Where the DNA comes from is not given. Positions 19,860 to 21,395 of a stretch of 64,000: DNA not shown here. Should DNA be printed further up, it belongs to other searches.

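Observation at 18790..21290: A+T-rich insertion downstream of thrS: M.EcoRI-family adenine methyltransferase paired with a DUF262-HNH nuclease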

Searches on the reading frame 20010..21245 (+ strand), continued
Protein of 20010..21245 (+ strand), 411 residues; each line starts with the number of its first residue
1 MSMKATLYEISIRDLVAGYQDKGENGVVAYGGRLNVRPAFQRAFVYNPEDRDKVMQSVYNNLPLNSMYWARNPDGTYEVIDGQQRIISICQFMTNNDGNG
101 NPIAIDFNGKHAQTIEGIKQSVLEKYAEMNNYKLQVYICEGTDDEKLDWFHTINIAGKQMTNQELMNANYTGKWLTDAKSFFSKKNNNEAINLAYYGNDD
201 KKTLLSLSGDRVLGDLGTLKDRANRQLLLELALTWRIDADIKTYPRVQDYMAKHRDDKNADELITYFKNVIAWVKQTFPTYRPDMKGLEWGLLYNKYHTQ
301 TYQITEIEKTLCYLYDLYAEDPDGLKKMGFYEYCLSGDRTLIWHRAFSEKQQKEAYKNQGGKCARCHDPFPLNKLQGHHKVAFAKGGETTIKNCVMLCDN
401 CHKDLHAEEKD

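Call 16: search_dna_similar(query=window:20010-21245:+, collection=plasmids, mode=protein, max_rows=25)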
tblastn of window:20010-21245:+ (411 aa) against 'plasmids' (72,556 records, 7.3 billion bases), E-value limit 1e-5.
Records with a match: 84; places in all: 88; records where one place covers at least 80% of the query: 42.
Best place of each record, by identity: <60% 84.
By first word of the organism name: Enterococcus 12; Klebsiella 5; Rhizobium 4; Variovorax 3; Apilactobacillus 3; Rhodococcus 3; Burkholderia 3; Campylobacter 3; uncultured 2; Gordonia 2; and 39 more.
By predicted mobility (MOB-suite, as given by PLSDB): non-mobilizable 40; conjugative 29; mobilizable 15.
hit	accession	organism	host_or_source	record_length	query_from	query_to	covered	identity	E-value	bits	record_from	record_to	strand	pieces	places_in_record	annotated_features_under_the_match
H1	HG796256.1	uncultured bacterium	-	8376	3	403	98%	42.4%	3e-92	310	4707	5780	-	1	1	CDS (x2)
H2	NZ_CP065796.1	Mammaliicoccus sciuri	environment,single cell,feed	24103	2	402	98%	42.1%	4e-92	310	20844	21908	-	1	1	DUF262 domain-containing protein | adenine-specific methyltransferase EcoRI family protein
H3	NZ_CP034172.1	Chryseobacterium taklimakanense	Homo sapiens,Blood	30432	2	398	97%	42.3%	4e-87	296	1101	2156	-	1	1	DUF262 domain-containing protein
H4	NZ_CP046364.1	Macrococcoides canis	dog,swabs,ear infection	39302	1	398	97%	41.4%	3e-84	288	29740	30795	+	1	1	DUF262 domain-containing protein | adenine-specific methyltransferase EcoRI family protein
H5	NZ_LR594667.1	Variovorax sp. SRS16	linuron-contaminated soil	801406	3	403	98%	39.0%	3e-78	270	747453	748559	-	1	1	DUF262 domain-containing protein | adenine-specific methyltransferase EcoRI family protein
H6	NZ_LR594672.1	Variovorax sp. PBL-E5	linuron-contaminated soil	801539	3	403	98%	39.0%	3e-78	270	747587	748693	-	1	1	DUF262 domain-containing protein | adenine-specific methyltransferase EcoRI family protein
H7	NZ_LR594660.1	Variovorax sp. PBL-H6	linuron-contaminated soil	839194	3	403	98%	39.0%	3e-78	270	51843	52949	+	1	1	DUF262 domain-containing protein | adenine-specific methyltransferase EcoRI family protein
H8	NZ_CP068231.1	Aeromonas caviae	combined sewer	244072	3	403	98%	38.7%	4e-79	273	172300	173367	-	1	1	DUF262 domain-containing protein | adenine-specific methyltransferase EcoRI family protein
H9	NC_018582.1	Gordonia sp. KTR9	-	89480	3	398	96%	38.9%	1e-76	265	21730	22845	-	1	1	DUF262 domain-containing protein | adenine-specific methyltransferase EcoRI family protein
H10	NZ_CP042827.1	Ruania zhangjianzhongii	bat,pure culture,feces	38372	10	403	96%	38.4%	4e-74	258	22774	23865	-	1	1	DUF262 domain-containing protein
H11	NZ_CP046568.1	Dietzia sp. DQ12-45-1b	product water from oilfield,product ...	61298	2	403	98%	37.3%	8e-71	249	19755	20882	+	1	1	DUF262 domain-containing protein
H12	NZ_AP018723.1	Thiomicrorhabdus aquaedulcis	-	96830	2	397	96%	37.8%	3e-77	268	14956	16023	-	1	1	DUF262 domain-containing protein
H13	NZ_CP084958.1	Sulfitobacter indolifex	cell culture,Seawater from the North ...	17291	3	398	96%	37.7%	7e-77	266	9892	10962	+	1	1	DUF262 domain-containing protein | adenine-specific methyltransferase EcoRI family protein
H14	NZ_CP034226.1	Ligilactobacillus agilis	Chicken,Mixed culture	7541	3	398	96%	37.6%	5e-75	261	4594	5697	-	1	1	DUF262 domain-containing protein | adenine-specific methyltransferase EcoRI family protein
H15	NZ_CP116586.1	Enterococcus dispar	Bos taurus,whole organism,fecal sample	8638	2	402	98%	37.0%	1e-74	260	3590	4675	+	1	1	DUF262 domain-containing protein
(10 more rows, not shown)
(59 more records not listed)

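Call 18: get_annotated_region(hit=H1, flank=4000)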
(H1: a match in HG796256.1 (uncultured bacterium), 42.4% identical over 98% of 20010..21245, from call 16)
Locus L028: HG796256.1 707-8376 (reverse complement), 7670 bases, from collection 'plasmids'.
description: Uncultured bacterium plasmid pRGI00069
organism: uncultured bacterium (NCBI taxid 77133)
taxonomy: Bacteria; ; ; ; ; ; uncultured bacterium
host: -; source: -; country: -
typing (MOB-suite, as given by PLSDB): non-mobilizable; replicon rep_cluster_1563
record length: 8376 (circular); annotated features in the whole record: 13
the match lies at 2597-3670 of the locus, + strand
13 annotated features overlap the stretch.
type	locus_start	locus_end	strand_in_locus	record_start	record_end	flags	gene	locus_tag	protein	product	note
CDS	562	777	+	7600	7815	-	-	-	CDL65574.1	-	-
CDS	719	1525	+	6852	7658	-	-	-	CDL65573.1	-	-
CDS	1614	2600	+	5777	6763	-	-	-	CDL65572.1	-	-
CDS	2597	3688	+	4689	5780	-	-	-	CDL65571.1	-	-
CDS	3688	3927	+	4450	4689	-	-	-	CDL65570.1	-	-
CDS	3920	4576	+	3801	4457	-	-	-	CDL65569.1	-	-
CDS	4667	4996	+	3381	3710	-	-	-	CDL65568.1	-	-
CDS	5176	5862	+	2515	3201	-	-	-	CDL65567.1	-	-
CDS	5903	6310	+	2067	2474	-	-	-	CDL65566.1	-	-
CDS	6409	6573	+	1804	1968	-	-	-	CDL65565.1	-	-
CDS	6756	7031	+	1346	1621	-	-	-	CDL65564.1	-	-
CDS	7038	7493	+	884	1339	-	-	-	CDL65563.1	-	-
CDS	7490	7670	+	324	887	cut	-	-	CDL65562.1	-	-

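Call 20: get_annotated_region(hit=H14, flank=4000)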
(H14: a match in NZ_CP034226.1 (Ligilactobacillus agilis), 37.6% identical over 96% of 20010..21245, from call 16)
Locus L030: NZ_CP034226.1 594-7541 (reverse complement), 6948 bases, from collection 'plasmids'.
description: Ligilactobacillus agilis strain La3 plasmid pLa3_1, complete sequence
organism: Ligilactobacillus agilis (NCBI taxid 1601)
taxonomy: Bacteria; Bacillota; Bacilli; Lactobacillales; Lactobacillaceae; Ligilactobacillus; Ligilactobacillus agilis
host: -; source: Chicken,Mixed culture; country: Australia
typing (MOB-suite, as given by PLSDB): non-mobilizable
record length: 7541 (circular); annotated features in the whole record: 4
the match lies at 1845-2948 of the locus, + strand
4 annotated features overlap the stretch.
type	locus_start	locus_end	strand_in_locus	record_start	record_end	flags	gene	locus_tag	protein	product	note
CDS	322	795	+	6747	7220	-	-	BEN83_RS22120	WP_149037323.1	MerR family transcriptional regulator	GO:0006355 - regulation of DNA-templated transcription [Evidence IEA]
CDS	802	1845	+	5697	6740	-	-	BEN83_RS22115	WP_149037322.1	adenine-specific methyltransferase EcoRI family protein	-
CDS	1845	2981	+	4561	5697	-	-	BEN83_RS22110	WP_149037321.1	DUF262 domain-containing protein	-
CDS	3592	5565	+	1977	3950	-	-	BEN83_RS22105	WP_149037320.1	protein rep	-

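Call 31: find_encoding_contigs(protein=window:20010-21245:+, flank=10000, max_places=6)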
Protein window:20010-21245:+ (411 aa): no gene with exactly this product is on record in the collection.

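Call 37: find_encoding_contigs(protein=P0001, flank=10000, max_places=6)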
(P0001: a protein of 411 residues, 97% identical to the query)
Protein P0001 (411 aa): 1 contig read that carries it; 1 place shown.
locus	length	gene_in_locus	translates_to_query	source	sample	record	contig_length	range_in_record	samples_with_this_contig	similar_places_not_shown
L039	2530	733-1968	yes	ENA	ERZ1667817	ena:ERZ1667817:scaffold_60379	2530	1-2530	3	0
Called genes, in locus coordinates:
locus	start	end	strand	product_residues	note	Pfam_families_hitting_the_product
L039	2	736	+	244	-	?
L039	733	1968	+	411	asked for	PF03235:GmrSD_N, PF01844:HNH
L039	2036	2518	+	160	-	-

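Call 59: predict_structure(alignment_id=A3)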
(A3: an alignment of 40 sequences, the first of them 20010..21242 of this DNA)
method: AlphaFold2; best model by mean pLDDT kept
length: 411 residues; sequences in the alignment: 40
mean_pLDDT: 76.7   pTM: 0.67
mean pLDDT of the five models: 76.7, 75.8, 75.8, 74.4, 72.5
residues with pLDDT >= 90: 146; 70-90: 133; 50-70: 74; < 50: 58
segments of 3 or more residues with pLDDT < 50: 43-47, 50-64, 103-114, 151-158, 209-223
pLDDT, mean of each block of 10 residues (from residue 1): 69 85 72 72 49 42 62 78 71 68 43 49 70 80 59 44 58 76 75 85 71 39 64 91 87 85 96 96 91 95 95 96 93 95 92 96 96 94 89 95 85 54
secondary structure, 60 per line:
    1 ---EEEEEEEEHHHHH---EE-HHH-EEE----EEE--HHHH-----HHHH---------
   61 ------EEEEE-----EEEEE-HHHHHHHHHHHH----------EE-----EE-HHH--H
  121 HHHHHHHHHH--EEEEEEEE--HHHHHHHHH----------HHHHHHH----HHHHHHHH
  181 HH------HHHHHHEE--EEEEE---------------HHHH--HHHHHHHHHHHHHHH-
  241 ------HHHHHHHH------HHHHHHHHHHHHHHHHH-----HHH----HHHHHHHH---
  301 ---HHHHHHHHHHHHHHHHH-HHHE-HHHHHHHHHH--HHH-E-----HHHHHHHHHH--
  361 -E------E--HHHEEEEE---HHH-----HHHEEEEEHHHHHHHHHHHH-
elements in order: E4-11 H12-16 E27-29 E34-36 H39-42 H48-51 E67-71 E77-81 H83-94 H120-130 E133-140 H143-151 H162-168 H173-182 H189-194 E199-203 H219-222 H225-239 H247-254 H261-277 H290-297 H304-320 H327-336 H349-358 E375-379 E394-398 H399-410

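Call 62: fold_search(model_id=the predicted structure, library=pdb)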
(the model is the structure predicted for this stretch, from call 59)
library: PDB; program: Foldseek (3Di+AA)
matches with E <= 10: 138; with E <= 0.001: 0
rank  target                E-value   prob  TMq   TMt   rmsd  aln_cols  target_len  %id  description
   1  4h9d_A                1.7e-02  1.00  0.10  0.41   7.8        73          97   25  Crystal Structure of Mn-dependent Gme HNH nicking endonuclease from Geobacter metallireducens GS-15, Northeast Structu (released 2012-10-10)
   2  4h9d_B                2.1e-02  1.00  0.11  0.48   7.1        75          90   24  Crystal Structure of Mn-dependent Gme HNH nicking endonuclease from Geobacter metallireducens GS-15, Northeast Structu (released 2012-10-10)
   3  5k5d_C                3.2e-02  0.51  0.18  0.26  15.0       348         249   11  Structure of the C2221 form of Pnob8-like ParB-N domain (released 2016-06-15)
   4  6ghc_A                3.7e-02  1.00  0.14  0.20  14.0       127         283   22  Modification dependent EcoKMcrA restriction endonuclease (released 2018-08-08)
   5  6ghc_B                5.1e-02  1.00  0.13  0.19   3.1        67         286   34  Modification dependent EcoKMcrA restriction endonuclease (released 2018-08-08)
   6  4h9d_C                7.9e-02  1.00  0.11  0.54   1.9        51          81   31  Crystal Structure of Mn-dependent Gme HNH nicking endonuclease from Geobacter metallireducens GS-15, Northeast Structu (released 2012-10-10)
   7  6sdk_B                9.7e-02  0.38  0.15  0.28  16.1       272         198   13  Crystal structure of bacterial ParB dimer bound to CDP (released 2019-10-23)
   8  7bnr_A                1.3e-01  0.25  0.14  0.25  15.5       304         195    8  Crystal structure of a ParB Q52A mutant from Myxococcus xanthus bound to CTPyS (released 2021-09-08)
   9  5k5d_B                1.7e-01  0.33  0.17  0.26  15.1       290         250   13  Structure of the C2221 form of Pnob8-like ParB-N domain (released 2016-06-15)
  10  1xw3                  2.1e-01  0.51  0.13  0.35   8.3       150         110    7  Crystal Structure of Human Sulfiredoxin (Srx) (released 2005-05-24)
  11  9k32_A                2.2e-01  0.14  0.14  0.08  31.2       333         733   11  Cryo-EM structure of the NbaCas9-guide RNA-target DNA complex (released 2026-02-04)
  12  6sdk_A                2.5e-01  0.23  0.15  0.28  15.4       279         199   13  Crystal structure of bacterial ParB dimer bound to CDP (released 2019-10-23)
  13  3cyi                  2.8e-01  0.35  0.14  0.38  10.7       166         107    7  Crystal Structure of Human Sulfiredoxin (Srx) in Complex with ATP:Mg2+ (released 2008-07-01)
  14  9j2g_A                3.0e-01  0.90  0.12  0.33   9.3       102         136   13  Crystal structure of Nme1Cas9 HNH domain bound to anti-CRISPR AcrIIC1Vei (released 2026-03-04)
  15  8fm1_C                3.7e-01  0.99  0.12  0.14   2.5        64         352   16  Structure of CBASS Cap5 from Pseudomonas syringae in the absence of a ligand (apo form dimer) (released 2024-02-07)
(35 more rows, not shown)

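Call 85: search_dna_similar(query=window:20010-21245:+, collection=plasmids, mode=protein, max_rows=60, rows=best)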
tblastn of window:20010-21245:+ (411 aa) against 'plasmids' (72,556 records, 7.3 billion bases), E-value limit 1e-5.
Records with a match: 84; places in all: 88; records where one place covers at least 80% of the query: 42.
Best place of each record, by identity: <60% 84.
By first word of the organism name: Enterococcus 12; Klebsiella 5; Rhizobium 4; Variovorax 3; Apilactobacillus 3; Rhodococcus 3; Burkholderia 3; Campylobacter 3; uncultured 2; Gordonia 2; and 39 more.
By predicted mobility (MOB-suite, as given by PLSDB): non-mobilizable 40; conjugative 29; mobilizable 15.
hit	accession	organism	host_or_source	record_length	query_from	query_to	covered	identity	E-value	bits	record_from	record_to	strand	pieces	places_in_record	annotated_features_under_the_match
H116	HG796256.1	uncultured bacterium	-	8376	3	403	98%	42.4%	3e-92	310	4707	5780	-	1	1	CDS (x2)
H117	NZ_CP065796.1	Mammaliicoccus sciuri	environment,single cell,feed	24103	2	402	98%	42.1%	4e-92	310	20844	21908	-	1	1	DUF262 domain-containing protein | adenine-specific methyltransferase EcoRI family protein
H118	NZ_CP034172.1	Chryseobacterium taklimakanense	Homo sapiens,Blood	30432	2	398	97%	42.3%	4e-87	296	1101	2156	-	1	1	DUF262 domain-containing protein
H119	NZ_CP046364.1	Macrococcoides canis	dog,swabs,ear infection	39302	1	398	97%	41.4%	3e-84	288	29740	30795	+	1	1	DUF262 domain-containing protein | adenine-specific methyltransferase EcoRI family protein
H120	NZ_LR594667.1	Variovorax sp. SRS16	linuron-contaminated soil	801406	3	403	98%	39.0%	3e-78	270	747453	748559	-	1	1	DUF262 domain-containing protein | adenine-specific methyltransferase EcoRI family protein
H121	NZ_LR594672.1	Variovorax sp. PBL-E5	linuron-contaminated soil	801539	3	403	98%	39.0%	3e-78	270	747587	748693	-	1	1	DUF262 domain-containing protein | adenine-specific methyltransferase EcoRI family protein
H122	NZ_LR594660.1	Variovorax sp. PBL-H6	linuron-contaminated soil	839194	3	403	98%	39.0%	3e-78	270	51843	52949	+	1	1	DUF262 domain-containing protein | adenine-specific methyltransferase EcoRI family protein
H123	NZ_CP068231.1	Aeromonas caviae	combined sewer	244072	3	403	98%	38.7%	4e-79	273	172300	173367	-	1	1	DUF262 domain-containing protein | adenine-specific methyltransferase EcoRI family protein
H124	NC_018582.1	Gordonia sp. KTR9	-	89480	3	398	96%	38.9%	1e-76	265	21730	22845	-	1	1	DUF262 domain-containing protein | adenine-specific methyltransferase EcoRI family protein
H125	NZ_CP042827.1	Ruania zhangjianzhongii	bat,pure culture,feces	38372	10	403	96%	38.4%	4e-74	258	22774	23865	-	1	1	DUF262 domain-containing protein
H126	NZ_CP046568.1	Dietzia sp. DQ12-45-1b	product water from oilfield,product ...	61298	2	403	98%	37.3%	8e-71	249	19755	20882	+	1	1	DUF262 domain-containing protein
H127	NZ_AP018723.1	Thiomicrorhabdus aquaedulcis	-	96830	2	397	96%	37.8%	3e-77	268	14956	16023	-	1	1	DUF262 domain-containing protein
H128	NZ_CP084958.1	Sulfitobacter indolifex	cell culture,Seawater from the North ...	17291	3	398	96%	37.7%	7e-77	266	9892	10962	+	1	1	DUF262 domain-containing protein | adenine-specific methyltransferase EcoRI family protein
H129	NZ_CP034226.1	Ligilactobacillus agilis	Chicken,Mixed culture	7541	3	398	96%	37.6%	5e-75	261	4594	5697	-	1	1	DUF262 domain-containing protein | adenine-specific methyltransferase EcoRI family protein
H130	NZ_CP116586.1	Enterococcus dispar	Bos taurus,whole organism,fecal sample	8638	2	402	98%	37.0%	1e-74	260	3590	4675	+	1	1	DUF262 domain-containing protein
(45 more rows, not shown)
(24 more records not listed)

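Call 86: search_protein_families(library=pfam, proteins=[L001:4243-4713:+, L001:3614-4165:+, L001:7396-7836:+], max_evalue=0.00001)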
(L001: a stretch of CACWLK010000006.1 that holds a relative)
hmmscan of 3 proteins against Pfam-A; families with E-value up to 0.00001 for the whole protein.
L001:4243-4713:+ (156 aa): 1 family
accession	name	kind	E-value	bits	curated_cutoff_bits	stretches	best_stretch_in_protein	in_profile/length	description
PF01741.23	MscL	-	3.8e-42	144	27.4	1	5-127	1-116/123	Large-conductance mechanosensitive channel, MscL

L001:3614-4165:+ (183 aa): 2 families
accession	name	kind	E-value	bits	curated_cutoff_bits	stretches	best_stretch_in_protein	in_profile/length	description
PF02357.24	NusG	-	9.9e-31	106.6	22.2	1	11-113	2-92/93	Transcription termination factor nusG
PF00467.35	KOW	-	6.3e-06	26.3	22.3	0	133-159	2-28/32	KOW motif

L001:7396-7836:+ (146 aa): 2 families
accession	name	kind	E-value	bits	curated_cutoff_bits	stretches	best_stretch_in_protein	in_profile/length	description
PF03946.19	Ribosomal_L11_N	-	1.1e-30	105.6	32.9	1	13-71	1-58/58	Ribosomal protein L11, N-terminal domain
PF00298.24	Ribosomal_L11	-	2.9e-24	85.7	21.4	1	76-144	1-69/69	Ribosomal protein L11, RNA binding domain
